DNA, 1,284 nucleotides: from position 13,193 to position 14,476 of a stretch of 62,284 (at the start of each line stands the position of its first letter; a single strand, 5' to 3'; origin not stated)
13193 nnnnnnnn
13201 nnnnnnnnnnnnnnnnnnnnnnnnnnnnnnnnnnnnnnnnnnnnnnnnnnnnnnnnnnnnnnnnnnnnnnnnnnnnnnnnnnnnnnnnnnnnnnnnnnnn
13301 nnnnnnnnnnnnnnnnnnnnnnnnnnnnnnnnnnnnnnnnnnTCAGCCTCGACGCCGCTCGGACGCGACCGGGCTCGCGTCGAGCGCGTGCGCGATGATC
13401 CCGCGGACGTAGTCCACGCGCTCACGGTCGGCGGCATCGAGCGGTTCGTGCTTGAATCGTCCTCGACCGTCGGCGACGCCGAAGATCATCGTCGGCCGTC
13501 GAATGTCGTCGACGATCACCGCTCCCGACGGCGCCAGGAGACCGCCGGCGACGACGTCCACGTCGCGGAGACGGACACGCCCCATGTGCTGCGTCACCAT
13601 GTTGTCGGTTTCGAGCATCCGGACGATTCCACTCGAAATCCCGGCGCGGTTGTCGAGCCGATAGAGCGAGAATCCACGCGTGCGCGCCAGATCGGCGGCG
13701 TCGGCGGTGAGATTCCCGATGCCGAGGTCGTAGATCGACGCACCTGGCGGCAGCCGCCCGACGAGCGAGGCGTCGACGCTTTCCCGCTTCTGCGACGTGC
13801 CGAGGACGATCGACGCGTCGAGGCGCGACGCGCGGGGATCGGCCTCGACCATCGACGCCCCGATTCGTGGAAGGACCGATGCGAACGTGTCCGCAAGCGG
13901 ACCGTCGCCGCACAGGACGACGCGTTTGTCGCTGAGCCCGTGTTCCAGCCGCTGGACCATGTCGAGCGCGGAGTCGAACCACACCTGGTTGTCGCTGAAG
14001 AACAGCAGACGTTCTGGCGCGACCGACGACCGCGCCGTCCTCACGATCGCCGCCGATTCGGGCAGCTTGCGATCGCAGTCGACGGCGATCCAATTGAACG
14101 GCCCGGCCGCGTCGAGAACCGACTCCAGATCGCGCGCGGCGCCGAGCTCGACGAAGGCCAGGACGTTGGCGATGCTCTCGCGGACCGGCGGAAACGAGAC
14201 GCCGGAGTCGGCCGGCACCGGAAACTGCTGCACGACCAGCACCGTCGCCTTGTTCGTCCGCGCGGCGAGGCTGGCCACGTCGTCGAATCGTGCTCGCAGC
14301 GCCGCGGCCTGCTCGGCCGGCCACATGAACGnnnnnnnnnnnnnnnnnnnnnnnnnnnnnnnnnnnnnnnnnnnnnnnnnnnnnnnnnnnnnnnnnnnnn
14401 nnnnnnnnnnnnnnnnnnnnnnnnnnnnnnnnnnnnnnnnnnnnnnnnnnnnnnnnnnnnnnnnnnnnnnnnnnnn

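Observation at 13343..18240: Uncharacterised five-gene tailoring cassette: unknown protein, HMGL-like aldolase, ATP-grasp ligase, amidohydrolase, 2OG oxygenase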

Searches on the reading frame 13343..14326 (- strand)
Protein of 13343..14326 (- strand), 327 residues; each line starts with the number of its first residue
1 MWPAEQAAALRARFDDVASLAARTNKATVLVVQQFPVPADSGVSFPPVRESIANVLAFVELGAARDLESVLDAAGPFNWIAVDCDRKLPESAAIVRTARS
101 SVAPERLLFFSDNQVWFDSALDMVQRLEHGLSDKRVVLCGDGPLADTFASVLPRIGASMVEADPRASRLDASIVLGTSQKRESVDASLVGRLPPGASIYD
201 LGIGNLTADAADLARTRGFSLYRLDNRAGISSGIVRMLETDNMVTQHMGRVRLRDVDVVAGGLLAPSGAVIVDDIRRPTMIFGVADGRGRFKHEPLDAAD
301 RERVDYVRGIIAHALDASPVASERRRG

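Call 5: search_protein_families(library=pfam, proteins=[window:13343-14326:-], max_evalue=0.01)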
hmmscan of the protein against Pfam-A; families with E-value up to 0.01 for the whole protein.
window:13343-14326:- (327 aa): 0 families

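Call 6: search_protein_families(library=ncbifam, proteins=[window:13343-14326:-], max_evalue=0.01)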
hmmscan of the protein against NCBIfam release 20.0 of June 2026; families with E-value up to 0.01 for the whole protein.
window:13343-14326:- (327 aa): 0 families

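Call 10: find_homologous_proteins(query=window:13343-14326:-)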
Query window:13343-14326:- (327 aa): 112 proteins with E <= 0.001 among 8000 candidates.
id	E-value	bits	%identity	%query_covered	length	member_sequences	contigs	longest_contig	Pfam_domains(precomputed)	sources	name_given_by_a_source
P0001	8.1e-206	700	100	100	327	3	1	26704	-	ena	-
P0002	7.8e-174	595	88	98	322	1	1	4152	-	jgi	jgi:hypothetical protein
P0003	1.3e-164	565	82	99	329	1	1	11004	-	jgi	jgi:hypothetical protein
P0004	9.6e-163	559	83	98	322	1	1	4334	-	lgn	-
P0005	4.6e-146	504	75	96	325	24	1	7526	-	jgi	jgi:hypothetical protein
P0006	1.8e-145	502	73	99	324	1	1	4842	-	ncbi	-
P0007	7.3e-144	497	71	98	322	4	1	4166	-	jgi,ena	-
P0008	6.0e-143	494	73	98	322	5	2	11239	-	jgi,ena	jgi:hypothetical protein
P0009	1.9e-142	492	74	98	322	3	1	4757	-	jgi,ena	-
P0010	2.1e-142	492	72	99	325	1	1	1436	-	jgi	jgi:hypothetical protein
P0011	2.2e-142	492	73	98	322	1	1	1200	-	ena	-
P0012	2.3e-142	492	74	98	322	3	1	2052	-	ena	-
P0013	4.3e-142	491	74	99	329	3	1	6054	-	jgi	jgi:hypothetical protein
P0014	8.9e-141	487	71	96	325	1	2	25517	-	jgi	jgi:hypothetical protein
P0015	9.0e-141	487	72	98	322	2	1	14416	-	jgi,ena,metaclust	metaclust:\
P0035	6.4e-121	422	68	91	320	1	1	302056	-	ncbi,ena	-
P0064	5.6e-114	399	62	98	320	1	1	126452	-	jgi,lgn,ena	-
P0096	2.5e-100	354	56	94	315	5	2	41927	-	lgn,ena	-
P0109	1.9e-40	157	33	89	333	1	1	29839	-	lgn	-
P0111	3.9e-37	146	28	93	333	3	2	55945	-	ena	-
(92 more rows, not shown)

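Call 12: find_encoding_contigs(protein=P0035, flank=10000, max_places=2)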
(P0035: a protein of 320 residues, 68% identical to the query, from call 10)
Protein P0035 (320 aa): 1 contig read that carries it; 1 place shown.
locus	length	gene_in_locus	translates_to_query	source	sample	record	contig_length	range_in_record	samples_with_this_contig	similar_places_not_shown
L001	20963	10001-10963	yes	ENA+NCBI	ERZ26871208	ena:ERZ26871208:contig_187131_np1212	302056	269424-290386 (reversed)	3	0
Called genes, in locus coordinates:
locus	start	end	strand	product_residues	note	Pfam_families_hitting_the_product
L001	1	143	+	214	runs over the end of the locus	PF01061:ABC2_membrane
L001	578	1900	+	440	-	PF14524:Wzt_C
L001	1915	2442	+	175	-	PF03446:NAD_binding_2 (weak), PF03721:UDPG_MGDP_dh_N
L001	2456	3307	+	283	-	PF00984:UDPG_MGDP_dh, PF03720:UDPG_MGDP_dh_C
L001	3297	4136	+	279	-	PF13489:Methyltransf_23, PF02353:CMAS, PF13847:Methyltransf_31, PF08241:Methyltransf_11, PF08242:Methyltransf_12, PF09445:Methyltransf_15 (weak), PF13649:Methyltransf_25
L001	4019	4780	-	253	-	-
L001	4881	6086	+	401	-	-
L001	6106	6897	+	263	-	-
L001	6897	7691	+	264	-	PF04909:Amidohydro_2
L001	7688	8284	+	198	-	PF18130:ATPgrasp_N (weak)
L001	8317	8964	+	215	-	PF18603:LAL_C2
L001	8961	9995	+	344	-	PF00682:HMGL-like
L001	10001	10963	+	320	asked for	-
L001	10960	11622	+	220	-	PF13489:Methyltransf_23, PF08242:Methyltransf_12 (weak), PF13649:Methyltransf_25 (weak)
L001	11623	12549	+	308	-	-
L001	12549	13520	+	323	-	PF00535:Glycos_transf_2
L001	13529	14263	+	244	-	-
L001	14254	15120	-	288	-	PF13489:Methyltransf_23, PF13649:Methyltransf_25 (weak), PF13847:Methyltransf_31 (weak), PF08241:Methyltransf_11 (weak), PF08242:Methyltransf_12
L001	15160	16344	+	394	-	PF01041:DegT_DnrJ_EryC1, PF00155:Aminotran_1_2 (faint)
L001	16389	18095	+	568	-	-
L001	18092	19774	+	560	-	-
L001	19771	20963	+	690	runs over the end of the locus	-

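Call 13: find_encoding_contigs(protein=P0111, flank=10000, max_places=2)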
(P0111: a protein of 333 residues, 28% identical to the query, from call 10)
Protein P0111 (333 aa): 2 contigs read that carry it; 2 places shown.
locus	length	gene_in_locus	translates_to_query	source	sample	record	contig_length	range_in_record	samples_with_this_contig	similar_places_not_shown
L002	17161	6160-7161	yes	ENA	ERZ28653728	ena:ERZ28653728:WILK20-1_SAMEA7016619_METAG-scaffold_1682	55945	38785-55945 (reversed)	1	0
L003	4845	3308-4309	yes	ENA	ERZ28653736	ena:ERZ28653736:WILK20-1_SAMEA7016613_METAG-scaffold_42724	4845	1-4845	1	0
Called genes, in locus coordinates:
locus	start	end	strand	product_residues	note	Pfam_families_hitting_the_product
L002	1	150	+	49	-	?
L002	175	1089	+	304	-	PF00483:NTP_transferase, PF12804:NTP_transf_3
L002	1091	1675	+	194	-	PF00908:dTDP_sugar_isom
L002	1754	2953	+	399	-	PF01073:3Beta_HSD, PF01370:Epimerase, PF02719:Polysacc_synt_2, PF04321:RmlD_sub_bind (faint), PF16363:GDP_Man_Dehyd, PF07993:NAD_binding_4 (weak), PF16363:GDP_Man_Dehyd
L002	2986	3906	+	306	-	PF04041:Glyco_hydro_130 (faint), PF22847:Glyco_hydro_43_rel (weak)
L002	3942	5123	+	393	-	PF18130:ATPgrasp_N (faint), PF02655:ATP-grasp_3, PF01071:GARS_A, PF02222:ATP-grasp, PF13535:ATP-grasp_4, PF18603:LAL_C2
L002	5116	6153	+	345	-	PF00682:HMGL-like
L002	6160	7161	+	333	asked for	-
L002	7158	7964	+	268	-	PF04909:Amidohydro_2 (weak)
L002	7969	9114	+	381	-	PF01041:DegT_DnrJ_EryC1, PF00155:Aminotran_1_2, PF00266:Aminotran_5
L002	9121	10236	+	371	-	PF07429:Glyco_transf_56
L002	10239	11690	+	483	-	PF01943:Polysacc_synt, PF13440:Polysacc_synt_3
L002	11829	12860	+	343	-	PF14897:EpsG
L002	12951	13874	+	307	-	-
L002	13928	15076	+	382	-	PF26337:Gtf3_C (faint)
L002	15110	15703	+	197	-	PF00132:Hexapep, PF14602:Hexapep_2 (weak)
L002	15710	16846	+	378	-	PF01073:3Beta_HSD, PF01370:Epimerase, PF07993:NAD_binding_4 (weak), PF16363:GDP_Man_Dehyd, PF01370:Epimerase, PF02719:Polysacc_synt_2 (weak), PF16363:GDP_Man_Dehyd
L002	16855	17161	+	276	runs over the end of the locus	PF01370:Epimerase, PF04321:RmlD_sub_bind (faint), PF16363:GDP_Man_Dehyd (weak)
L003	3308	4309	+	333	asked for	-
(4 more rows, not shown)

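Call 14: search_solved_structures(query=window:13343-14326:-, max_evalue=10)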
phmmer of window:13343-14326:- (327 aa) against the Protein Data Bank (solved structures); distinct sequences matched with E-value up to 10: 0.

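Call 22: find_related_loci(query=A1, collection=genome_contigs, flank=10000)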
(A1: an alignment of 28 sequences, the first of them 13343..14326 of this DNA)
Query A1 (327 aa) in genome_contigs; peptide patterns used: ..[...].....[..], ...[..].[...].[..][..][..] (x = any residue, [..] = any of these).
30 stretches matched a pattern; 3 encode a relative of the query (tblastn E <= 1e-3); 3 distinct loci.
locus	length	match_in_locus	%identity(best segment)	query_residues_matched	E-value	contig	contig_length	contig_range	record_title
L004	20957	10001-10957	71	1-319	4e-148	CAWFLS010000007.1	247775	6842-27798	MAG: uncultured Chloroflexia bacterium isolate MFD00392.bin.2.138 genome assembly, contig: contig_21406, whole genome sh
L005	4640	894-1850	71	1-319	5e-148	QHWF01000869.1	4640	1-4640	MAG: Acidobacteria bacterium isolate gp6 AA50 14_1009_16_40cm_scaffold_209751_curated, whole genome shotgun sequence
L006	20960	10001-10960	39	20-312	2e-70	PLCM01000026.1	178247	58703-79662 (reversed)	MAG: Spartobacteria bacterium isolate palsa_1414 73.20111000_P3D.6_contig_261, whole genome shotgun sequence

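Call 23: find_encoding_contigs(protein=P0109, flank=10000, max_places=1)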
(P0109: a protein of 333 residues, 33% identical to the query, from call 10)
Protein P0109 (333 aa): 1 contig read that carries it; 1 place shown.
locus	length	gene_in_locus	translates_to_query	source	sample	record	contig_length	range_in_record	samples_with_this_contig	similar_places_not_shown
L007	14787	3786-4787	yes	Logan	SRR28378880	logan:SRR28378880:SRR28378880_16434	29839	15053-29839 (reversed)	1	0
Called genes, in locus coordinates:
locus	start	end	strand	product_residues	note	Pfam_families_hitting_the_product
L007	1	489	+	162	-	?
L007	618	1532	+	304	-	PF04041:Glyco_hydro_130 (faint), PF22847:Glyco_hydro_43_rel (faint)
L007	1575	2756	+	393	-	PF02655:ATP-grasp_3, PF01071:GARS_A, PF02222:ATP-grasp, PF07478:Dala_Dala_lig_C (weak), PF13535:ATP-grasp_4, PF18603:LAL_C2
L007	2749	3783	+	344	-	PF00682:HMGL-like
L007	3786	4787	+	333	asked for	-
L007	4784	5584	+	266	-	PF04909:Amidohydro_2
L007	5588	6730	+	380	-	PF01041:DegT_DnrJ_EryC1, PF00155:Aminotran_1_2, PF00266:Aminotran_5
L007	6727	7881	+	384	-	PF07429:Glyco_transf_56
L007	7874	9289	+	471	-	PF01943:Polysacc_synt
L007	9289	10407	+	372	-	PF14897:EpsG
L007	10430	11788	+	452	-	-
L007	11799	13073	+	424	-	PF03721:UDPG_MGDP_dh_N, PF00984:UDPG_MGDP_dh, PF03720:UDPG_MGDP_dh_C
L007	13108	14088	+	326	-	PF01408:GFO_IDH_MocA, PF02894:GFO_IDH_MocA_C, PF22725:GFO_IDH_MocA_C3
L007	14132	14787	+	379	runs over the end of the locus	PF00155:Aminotran_1_2, PF01041:DegT_DnrJ_EryC1, PF01053:Cys_Met_Meta_PP (weak)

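Call 24: find_encoding_contigs(protein=P0064, flank=10000, max_places=1)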
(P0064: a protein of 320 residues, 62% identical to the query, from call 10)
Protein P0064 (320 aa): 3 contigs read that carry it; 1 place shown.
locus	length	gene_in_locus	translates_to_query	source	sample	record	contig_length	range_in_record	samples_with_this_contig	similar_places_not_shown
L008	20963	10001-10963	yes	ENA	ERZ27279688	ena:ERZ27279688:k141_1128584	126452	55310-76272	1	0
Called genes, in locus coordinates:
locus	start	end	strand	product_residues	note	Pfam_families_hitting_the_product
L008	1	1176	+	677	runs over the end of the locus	PF13231:PMT_2 (weak)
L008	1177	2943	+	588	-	PF00005:ABC_tran, PF14524:Wzt_C (weak)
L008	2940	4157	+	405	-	PF13489:Methyltransf_23, PF08241:Methyltransf_11 (weak), PF08242:Methyltransf_12 (weak), PF13649:Methyltransf_25 (weak)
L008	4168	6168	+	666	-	PF13522:GATase_6, PF13537:GATase_7, PF00733:Asn_synthase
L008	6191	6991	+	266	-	-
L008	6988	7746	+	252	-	PF04909:Amidohydro_2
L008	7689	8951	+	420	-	PF18130:ATPgrasp_N (weak), PF02655:ATP-grasp_3, PF02786:CPSase_L_D2, PF07478:Dala_Dala_lig_C, PF13535:ATP-grasp_4, PF18603:LAL_C2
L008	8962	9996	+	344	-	PF00682:HMGL-like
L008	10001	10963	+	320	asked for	-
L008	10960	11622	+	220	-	PF13489:Methyltransf_23 (weak), PF08242:Methyltransf_12, PF13649:Methyltransf_25 (weak)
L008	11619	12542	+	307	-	-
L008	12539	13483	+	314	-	PF00535:Glycos_transf_2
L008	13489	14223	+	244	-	-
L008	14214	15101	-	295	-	PF13489:Methyltransf_23, PF08241:Methyltransf_11 (weak), PF08242:Methyltransf_12, PF13649:Methyltransf_25 (weak)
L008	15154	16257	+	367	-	PF00155:Aminotran_1_2, PF01041:DegT_DnrJ_EryC1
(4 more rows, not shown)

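Call 25: find_encoding_contigs(protein=P0096, flank=10000, max_places=1)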
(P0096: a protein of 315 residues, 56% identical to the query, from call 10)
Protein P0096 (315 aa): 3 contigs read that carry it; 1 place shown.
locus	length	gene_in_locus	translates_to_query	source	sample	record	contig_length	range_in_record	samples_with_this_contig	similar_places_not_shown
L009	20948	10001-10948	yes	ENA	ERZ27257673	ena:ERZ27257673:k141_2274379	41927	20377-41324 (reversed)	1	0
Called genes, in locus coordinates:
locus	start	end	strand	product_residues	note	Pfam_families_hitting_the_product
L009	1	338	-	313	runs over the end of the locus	?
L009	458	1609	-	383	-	PF00685:Sulfotransfer_1, PF13469:Sulfotransfer_3 (weak), PF00533:BRCT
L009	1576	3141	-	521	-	-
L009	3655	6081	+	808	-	-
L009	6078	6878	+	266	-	-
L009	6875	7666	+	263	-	PF04909:Amidohydro_2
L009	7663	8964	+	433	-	PF18130:ATPgrasp_N, PF01071:GARS_A (weak), PF02655:ATP-grasp_3 (weak), PF07478:Dala_Dala_lig_C, PF13535:ATP-grasp_4, PF18603:LAL_C2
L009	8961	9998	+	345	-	PF00682:HMGL-like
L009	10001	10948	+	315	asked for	-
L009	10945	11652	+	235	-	PF08242:Methyltransf_12, PF13649:Methyltransf_25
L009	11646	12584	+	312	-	-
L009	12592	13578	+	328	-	PF00535:Glycos_transf_2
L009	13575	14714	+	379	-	PF01041:DegT_DnrJ_EryC1, PF00155:Aminotran_1_2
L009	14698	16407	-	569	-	-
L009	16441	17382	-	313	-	PF01061:ABC2_membrane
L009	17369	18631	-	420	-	PF00005:ABC_tran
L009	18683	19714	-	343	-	-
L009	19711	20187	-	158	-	-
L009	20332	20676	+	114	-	-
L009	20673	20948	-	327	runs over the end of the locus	-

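Call 26: predict_structure(alignment_id=A1)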
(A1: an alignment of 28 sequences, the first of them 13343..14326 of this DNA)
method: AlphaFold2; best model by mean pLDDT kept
length: 327 residues; sequences in the alignment: 28
mean_pLDDT: 90.2   pTM: 0.74
mean pLDDT of the five models: 90.2, 89.7, 88.7, 88.0, 86.5
residues with pLDDT >= 90: 235; 70-90: 68; 50-70: 22; < 50: 2
segments of 3 or more residues with pLDDT < 50: none
pLDDT, mean of each block of 10 residues (from residue 1): 88 94 90 78 88 89 94 94 93 97 95 92 95 98 96 98 92 96 97 97 95 97 86 77 66 90 83 87 92 95 96 84 52
secondary structure, 60 per line:
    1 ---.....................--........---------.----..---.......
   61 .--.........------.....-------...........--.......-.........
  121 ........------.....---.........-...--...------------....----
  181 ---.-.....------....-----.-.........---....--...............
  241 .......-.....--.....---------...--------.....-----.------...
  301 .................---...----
elements in order: H4-24 E27-34 E54-61 H64-72 E79-83 H91-101 E107-110 H112-128 E135-139 H143-151 E158-160 E173-176 H186-190 E197-200 H208-216 E220-223 H226-247 E249-253 E256-260 E270-272 E281-285 H298-317

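Call 28: fold_search(model_id=the predicted structure, library=pdb)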
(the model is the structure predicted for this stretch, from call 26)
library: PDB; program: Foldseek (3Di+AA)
matches with E <= 10: 1442; with E <= 0.001: 66
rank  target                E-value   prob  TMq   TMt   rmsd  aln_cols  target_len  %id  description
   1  9ise_B                1.3e-05  1.00  0.39  0.44   8.9       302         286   14  Human MTHFD1 in complex with LY374571 (released 2025-01-01)
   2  8kgy_A                1.5e-05  1.00  0.37  0.28   7.4       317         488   14  Human glutamate dehydrogenase I (released 2023-10-25)
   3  1v9l_A                2.0e-05  1.00  0.41  0.34   6.9       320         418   13  L-glutamate dehydrogenase from Pyrobaculum islandicum complexed with NAD (released 2004-12-14)
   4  8kgy_B                2.4e-05  1.00  0.39  0.29   7.2       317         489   14  Human glutamate dehydrogenase I (released 2023-10-25)
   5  6ecp_A                3.8e-05  1.00  0.39  0.43   8.9       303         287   14  The human methylenetetrahydrofolate dehydrogenase/cyclohydrolase (FolD) complexed with NADP and inhibitor LY249543 (released 2019-03-27)
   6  3aoe_D                5.0e-05  1.00  0.37  0.31   7.5       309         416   11  Crystal structure of hetero-hexameric glutamate dehydrogenase from Thermus thermophilus (Leu bound form) (released 2011-09-07)
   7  8w4j_B                6.2e-05  1.00  0.39  0.29   7.2       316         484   12  Cryo-EM structure of the KLHL22 E3 ligase bound to human glutamate dehydrogenase I (released 2023-11-01)
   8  6deb_A                8.1e-05  1.00  0.39  0.44   9.2       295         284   12  Crystal Structure of Bifunctional Enzyme FolD-Methylenetetrahydrofolate Dehydrogenase/Cyclohydrolase in the Complex wi (released 2018-05-23)
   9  3ngl_C                9.0e-05  1.00  0.40  0.46   7.9       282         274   12  Crystal structure of bifunctional 5,10-methylenetetrahydrofolate dehydrogenase / cyclohydrolase from Thermoplasma acid (released 2011-04-20)
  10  3l07_A                9.0e-05  1.00  0.35  0.39   8.0       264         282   11  Methylenetetrahydrofolate dehydrogenase/methenyltetrahydrofolate cyclohydrolase, putative bifunctional protein folD fr (released 2009-12-22)
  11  4b4u_B                9.0e-05  1.00  0.34  0.38   8.9       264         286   13  Crystal structure of Acinetobacter baumannii N5, N10- methylenetetrahydrofolate dehydrogenase-cyclohydrolase (FolD) co (released 2012-08-22)
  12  2rir_B                9.0e-05  1.00  0.32  0.34   9.4       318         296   11  Crystal structure of dipicolinate synthase, A chain, from Bacillus subtilis (released 2007-10-23)
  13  3l07_B                9.6e-05  1.00  0.37  0.41   7.3       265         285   12  Methylenetetrahydrofolate dehydrogenase/methenyltetrahydrofolate cyclohydrolase, putative bifunctional protein folD fr (released 2009-12-22)
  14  6ape                  1.0e-04  1.00  0.40  0.45   8.1       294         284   12  Crystal Structure of Bifunctional protein FolD from Helicobacter pylori (released 2017-09-13)
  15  3d4o_D                1.3e-04  1.00  0.32  0.35   9.6       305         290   10  Crystal structure of dipicolinate synthase subunit A (NP_243269.1) from BACILLUS HALODURANS at 2.10 A resolution (released 2008-07-08)
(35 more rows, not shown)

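Call 33: find_related_loci(query=A1, collection=metagenome_contigs, flank=10000)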
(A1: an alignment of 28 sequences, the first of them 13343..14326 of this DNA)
Query A1 (327 aa) in metagenome_contigs; peptide patterns used: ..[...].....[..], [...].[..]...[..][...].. (x = any residue, [..] = any of these).
337 stretches matched a pattern; 62 encode a relative of the query (tblastn E <= 1e-3); 62 distinct loci.
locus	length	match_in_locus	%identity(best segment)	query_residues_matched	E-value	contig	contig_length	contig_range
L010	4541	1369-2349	100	1-327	0e+0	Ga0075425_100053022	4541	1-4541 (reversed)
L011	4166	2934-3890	71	1-319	5e-156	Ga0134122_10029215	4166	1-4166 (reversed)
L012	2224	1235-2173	73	5-317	5e-160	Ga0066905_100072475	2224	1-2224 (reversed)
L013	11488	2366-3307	74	5-318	4e-149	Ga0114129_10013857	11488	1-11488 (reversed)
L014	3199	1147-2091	72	5-319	4e-155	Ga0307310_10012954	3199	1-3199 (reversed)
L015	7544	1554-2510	72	1-319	1e-147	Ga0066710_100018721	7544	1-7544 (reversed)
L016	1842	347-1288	71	6-319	5e-159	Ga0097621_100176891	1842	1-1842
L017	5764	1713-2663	73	1-317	9e-147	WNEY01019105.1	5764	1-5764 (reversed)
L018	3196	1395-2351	71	1-319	7e-151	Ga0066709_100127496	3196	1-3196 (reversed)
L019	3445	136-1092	71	1-319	3e-149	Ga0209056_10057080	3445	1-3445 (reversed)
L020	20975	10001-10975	72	1-326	7e-144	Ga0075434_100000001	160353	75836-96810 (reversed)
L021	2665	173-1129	71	1-319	2e-151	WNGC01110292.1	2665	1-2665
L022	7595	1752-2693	72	5-318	1e-142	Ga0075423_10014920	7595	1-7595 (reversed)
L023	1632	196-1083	73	24-319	4e-154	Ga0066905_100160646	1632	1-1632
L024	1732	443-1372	66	4-311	5e-136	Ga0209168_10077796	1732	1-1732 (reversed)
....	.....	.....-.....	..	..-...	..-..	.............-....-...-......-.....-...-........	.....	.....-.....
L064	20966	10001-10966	29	13-312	5e-42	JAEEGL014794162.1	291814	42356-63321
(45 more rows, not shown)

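Call 53: find_homologous_proteins(query=P0111, max_evalue=0.001)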
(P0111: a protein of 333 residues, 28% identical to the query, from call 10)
Query P0111 (333 aa): 50 proteins with E <= 0.001 among 2482 candidates.
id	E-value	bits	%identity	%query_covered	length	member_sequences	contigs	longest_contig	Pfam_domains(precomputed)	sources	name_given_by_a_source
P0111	3.2e-210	715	100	100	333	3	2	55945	-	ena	-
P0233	1.6e-184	630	87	100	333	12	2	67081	-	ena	-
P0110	9.7e-183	624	86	100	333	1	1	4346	-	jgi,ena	-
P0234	6.2e-181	619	86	100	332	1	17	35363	-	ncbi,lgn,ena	-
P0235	5.9e-178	609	85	100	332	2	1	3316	-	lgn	-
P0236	3.8e-175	600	83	100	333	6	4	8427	-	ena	-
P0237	5.1e-126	438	62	100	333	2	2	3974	-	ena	-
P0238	1.8e-92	328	53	100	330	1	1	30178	-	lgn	-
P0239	1.6e-90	322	49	99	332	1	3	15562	-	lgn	-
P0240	1.0e-89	319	50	99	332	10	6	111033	-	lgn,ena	-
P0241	1.6e-89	318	51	99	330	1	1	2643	-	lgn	-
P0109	4.5e-88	314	50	99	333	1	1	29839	-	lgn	-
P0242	3.4e-87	311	48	99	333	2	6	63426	-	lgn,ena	-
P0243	3.8e-86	307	48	99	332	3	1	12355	-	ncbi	-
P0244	4.7e-86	307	51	97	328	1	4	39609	-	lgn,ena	-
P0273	1.2e-8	53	31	41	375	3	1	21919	PF02826.26,PF03807.24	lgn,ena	-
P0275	2.4e-7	48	34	34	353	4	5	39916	PF03446.22,PF03807.24,PF01488.27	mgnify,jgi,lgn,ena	mgnify:CR=1 FL=1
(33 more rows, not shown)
